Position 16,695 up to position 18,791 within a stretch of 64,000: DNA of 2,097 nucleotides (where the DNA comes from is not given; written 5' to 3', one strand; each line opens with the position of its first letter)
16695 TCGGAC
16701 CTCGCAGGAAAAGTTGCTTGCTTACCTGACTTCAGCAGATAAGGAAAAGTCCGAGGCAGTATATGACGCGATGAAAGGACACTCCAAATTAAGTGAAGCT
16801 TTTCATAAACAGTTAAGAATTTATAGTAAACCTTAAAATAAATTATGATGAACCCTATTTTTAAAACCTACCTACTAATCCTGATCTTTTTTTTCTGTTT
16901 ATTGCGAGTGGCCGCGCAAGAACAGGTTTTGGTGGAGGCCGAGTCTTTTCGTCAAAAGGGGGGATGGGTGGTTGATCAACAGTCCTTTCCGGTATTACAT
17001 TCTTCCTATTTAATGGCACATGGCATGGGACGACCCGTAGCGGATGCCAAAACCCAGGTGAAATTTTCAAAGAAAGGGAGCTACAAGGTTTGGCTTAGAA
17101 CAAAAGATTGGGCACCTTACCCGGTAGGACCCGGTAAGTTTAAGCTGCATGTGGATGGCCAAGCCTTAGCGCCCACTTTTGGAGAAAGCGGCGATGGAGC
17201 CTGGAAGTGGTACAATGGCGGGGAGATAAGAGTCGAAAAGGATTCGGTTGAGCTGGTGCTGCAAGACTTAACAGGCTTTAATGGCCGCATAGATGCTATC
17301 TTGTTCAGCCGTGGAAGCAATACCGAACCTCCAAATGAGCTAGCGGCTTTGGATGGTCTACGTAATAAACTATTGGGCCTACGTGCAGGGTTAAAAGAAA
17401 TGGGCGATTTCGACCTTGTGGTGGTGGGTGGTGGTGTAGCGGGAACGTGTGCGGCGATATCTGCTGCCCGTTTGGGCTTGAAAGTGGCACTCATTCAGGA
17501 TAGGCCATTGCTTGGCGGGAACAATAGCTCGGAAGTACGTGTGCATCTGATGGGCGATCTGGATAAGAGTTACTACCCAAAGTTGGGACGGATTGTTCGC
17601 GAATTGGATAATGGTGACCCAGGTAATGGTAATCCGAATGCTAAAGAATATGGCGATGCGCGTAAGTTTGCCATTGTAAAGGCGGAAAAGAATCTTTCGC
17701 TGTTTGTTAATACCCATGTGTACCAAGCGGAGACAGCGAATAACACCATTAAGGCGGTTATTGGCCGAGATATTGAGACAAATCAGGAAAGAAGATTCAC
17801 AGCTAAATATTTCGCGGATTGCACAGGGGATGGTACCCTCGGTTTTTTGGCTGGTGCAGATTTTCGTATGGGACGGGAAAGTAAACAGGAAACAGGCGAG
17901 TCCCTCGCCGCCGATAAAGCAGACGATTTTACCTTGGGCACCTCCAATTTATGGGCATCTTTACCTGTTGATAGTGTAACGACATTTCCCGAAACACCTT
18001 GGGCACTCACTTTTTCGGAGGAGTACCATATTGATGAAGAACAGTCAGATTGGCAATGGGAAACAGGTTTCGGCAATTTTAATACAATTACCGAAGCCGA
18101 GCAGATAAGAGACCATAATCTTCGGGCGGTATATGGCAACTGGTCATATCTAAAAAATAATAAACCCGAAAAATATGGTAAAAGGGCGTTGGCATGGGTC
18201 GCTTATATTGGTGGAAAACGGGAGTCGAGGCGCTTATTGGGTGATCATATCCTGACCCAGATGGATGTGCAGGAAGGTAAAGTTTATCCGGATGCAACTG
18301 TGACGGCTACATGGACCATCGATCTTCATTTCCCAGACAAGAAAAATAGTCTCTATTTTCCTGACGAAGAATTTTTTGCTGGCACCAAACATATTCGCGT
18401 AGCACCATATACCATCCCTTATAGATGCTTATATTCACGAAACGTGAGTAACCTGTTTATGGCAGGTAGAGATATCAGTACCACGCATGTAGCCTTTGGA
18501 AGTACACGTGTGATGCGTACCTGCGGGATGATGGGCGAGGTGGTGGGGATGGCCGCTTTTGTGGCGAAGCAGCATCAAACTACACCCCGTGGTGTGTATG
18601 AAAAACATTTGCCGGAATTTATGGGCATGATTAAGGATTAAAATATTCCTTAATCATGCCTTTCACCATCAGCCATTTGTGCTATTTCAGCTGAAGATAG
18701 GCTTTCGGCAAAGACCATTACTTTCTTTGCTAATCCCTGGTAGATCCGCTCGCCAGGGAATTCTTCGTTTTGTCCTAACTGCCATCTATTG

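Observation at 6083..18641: SusC/SusD locus whose cargo is three exported non-CAZyme proteins, two flavin-linked: candidate periplasmic redox module for glycan processing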

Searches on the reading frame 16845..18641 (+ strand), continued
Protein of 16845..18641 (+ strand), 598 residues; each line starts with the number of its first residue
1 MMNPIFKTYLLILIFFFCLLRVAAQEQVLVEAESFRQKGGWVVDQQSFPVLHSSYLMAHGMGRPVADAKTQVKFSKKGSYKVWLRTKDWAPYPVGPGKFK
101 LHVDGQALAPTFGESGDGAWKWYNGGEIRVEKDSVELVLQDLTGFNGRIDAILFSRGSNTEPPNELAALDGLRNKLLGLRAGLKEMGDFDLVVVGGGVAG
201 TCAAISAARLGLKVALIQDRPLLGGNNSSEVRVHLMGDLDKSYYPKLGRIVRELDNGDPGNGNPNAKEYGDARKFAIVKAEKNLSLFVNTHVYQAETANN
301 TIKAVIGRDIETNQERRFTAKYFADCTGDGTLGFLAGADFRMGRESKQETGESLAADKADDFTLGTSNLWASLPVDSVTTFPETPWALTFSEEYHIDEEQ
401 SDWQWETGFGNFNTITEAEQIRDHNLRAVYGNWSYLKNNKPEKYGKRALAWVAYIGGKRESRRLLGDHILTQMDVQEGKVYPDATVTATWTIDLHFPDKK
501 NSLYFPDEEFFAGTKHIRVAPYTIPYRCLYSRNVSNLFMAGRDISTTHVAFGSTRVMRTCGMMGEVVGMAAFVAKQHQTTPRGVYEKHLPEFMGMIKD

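Call 103: find_encoding_contigs(protein=P0384, flank=10000, max_places=1)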
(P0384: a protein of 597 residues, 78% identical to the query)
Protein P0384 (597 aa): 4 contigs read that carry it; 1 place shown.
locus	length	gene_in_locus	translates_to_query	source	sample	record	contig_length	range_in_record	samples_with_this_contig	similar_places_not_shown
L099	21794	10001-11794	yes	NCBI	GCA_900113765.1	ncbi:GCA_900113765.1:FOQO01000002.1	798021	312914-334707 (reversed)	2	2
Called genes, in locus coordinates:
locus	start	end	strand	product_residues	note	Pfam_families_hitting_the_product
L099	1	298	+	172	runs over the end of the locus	PF04542:Sigma70_r2, PF07638:Sigma70_ECF, PF08281:Sigma70_r4_2, PF04545:Sigma70_r4, PF00196:GerE (weak)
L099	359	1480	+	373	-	PF04773:FecR, PF16344:FecR_C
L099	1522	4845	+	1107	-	PF13620:CarboxypepD_reg, PF13715:CarbopepD_reg_2, PF07715:Plug, PF00593:TonB_dep_Rec_b-barrel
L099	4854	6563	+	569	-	PF14322:SusD-like_3, PF07980:SusD_RagB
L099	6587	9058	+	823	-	-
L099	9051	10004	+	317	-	-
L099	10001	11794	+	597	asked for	PF00890:FAD_binding_2 (weak), PF01134:GIDA (faint), PF01266:DAO (weak), PF07992:Pyr_redox_2 (weak), PF12831:FAD_oxidored, PF13450:NAD_binding_8 (weak)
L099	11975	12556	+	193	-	PF07638:Sigma70_ECF, PF04542:Sigma70_r2, PF13384:HTH_23 (faint), PF08281:Sigma70_r4_2, PF00196:GerE, PF04545:Sigma70_r4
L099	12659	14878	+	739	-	-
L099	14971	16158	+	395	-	PF04773:FecR, PF16344:FecR_C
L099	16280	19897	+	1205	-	PF07660:STN (weak), PF13620:CarboxypepD_reg, PF13715:CarbopepD_reg_2, PF25020:TTR_TEN1-4 (weak), PF07715:Plug, PF00593:TonB_dep_Rec_b-barrel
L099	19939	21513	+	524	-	PF12771:SusD-like_2 (faint), PF14322:SusD-like_3, PF07980:SusD_RagB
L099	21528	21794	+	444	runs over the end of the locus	PF07632:Sde182_NH-like, PF21027:Sde0182_C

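Call 104: find_encoding_contigs(protein=P0414, flank=10000, max_places=1)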
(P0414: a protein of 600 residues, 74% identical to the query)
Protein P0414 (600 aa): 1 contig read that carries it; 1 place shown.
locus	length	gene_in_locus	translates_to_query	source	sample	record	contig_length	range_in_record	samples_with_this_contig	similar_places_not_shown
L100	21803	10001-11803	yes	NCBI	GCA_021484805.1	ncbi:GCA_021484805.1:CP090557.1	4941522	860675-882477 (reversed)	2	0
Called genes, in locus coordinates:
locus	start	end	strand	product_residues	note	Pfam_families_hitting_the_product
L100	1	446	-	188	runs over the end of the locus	PF00111:Fer2, PF01799:Fer2_2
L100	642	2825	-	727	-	PF17678:Glyco_hydro_92N, PF07971:Glyco_hydro_92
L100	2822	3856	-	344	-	PF00356:LacI, PF00532:Peripla_BP_1, PF13407:Peripla_BP_4, PF13377:Peripla_BP_3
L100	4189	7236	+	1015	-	PF13620:CarboxypepD_reg, PF13715:CarbopepD_reg_2, PF07715:Plug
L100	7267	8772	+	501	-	PF14322:SusD-like_3, PF12771:SusD-like_2 (weak), PF07980:SusD_RagB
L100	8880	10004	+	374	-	-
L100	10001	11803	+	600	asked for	PF00890:FAD_binding_2 (weak), PF01134:GIDA (weak), PF01266:DAO (weak), PF07992:Pyr_redox_2, PF12831:FAD_oxidored, PF13450:NAD_binding_8 (weak)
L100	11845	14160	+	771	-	PF00754:F5_F8_type_C, PF22633:F5_F8_type_C_2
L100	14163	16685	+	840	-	-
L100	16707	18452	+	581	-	PF00474:SSF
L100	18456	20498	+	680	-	PF02837:Glyco_hydro_2_N, PF22666:Glyco_hydro_2_N2, PF00703:Glyco_hydro_2, PF02836:Glyco_hydro_2_C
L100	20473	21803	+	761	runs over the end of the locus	PF00070:Pyr_redox (faint), PF00890:FAD_binding_2 (weak), PF01134:GIDA (weak), PF01266:DAO, PF07992:Pyr_redox_2 (weak), PF12831:FAD_oxidored, PF13450:NAD_binding_8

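Call 105: find_encoding_contigs(protein=P0410, flank=10000, max_places=1)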
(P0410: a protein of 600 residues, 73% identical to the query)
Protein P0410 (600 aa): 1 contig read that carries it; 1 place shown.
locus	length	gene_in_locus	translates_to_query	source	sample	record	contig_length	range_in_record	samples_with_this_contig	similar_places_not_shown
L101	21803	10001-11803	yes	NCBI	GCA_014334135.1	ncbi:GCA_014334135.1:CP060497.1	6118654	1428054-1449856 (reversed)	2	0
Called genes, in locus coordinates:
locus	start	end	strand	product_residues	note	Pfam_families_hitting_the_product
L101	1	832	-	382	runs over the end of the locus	PF00497:SBP_bac_3, PF10613:Lig_chan-Glu_bd, PF00060:Lig_chan (weak)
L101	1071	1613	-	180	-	PF14730:DUF4468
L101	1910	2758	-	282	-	PF04439:Adenyl_transf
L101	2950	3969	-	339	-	PF00392:GntR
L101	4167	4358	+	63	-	-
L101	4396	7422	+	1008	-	PF13620:CarboxypepD_reg, PF13715:CarbopepD_reg_2, PF07715:Plug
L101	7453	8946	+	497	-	PF12771:SusD-like_2 (weak), PF14322:SusD-like_3, PF07980:SusD_RagB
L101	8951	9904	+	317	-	-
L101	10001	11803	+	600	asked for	PF00890:FAD_binding_2 (weak), PF01134:GIDA (weak), PF01266:DAO (weak), PF07992:Pyr_redox_2 (weak), PF12831:FAD_oxidored, PF13450:NAD_binding_8 (faint)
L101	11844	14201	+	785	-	PF21365:Glyco_hydro_31_3rd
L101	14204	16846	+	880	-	PF07944:Beta-AFase-like_GH127_cat (faint)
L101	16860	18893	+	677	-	PF02837:Glyco_hydro_2_N, PF13364:BetaGal_ABD2 (weak), PF22666:Glyco_hydro_2_N2, PF00703:Glyco_hydro_2 (weak), PF02836:Glyco_hydro_2_C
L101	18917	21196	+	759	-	PF00890:FAD_binding_2 (weak), PF01266:DAO (faint), PF12831:FAD_oxidored, PF13450:NAD_binding_8 (weak)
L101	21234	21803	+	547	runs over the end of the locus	PF00474:SSF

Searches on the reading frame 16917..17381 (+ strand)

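Call 50: search_protein_families(library=pfam, proteins=[window:16917-17381:+], max_evalue=10)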
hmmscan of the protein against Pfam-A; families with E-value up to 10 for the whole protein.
seq(155 aa): 1 family
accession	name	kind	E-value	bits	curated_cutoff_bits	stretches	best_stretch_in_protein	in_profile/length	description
PF20622.4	Big_15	-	0.09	13.1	27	1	74-120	26-70/82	Bacterial Ig domain (Big_16)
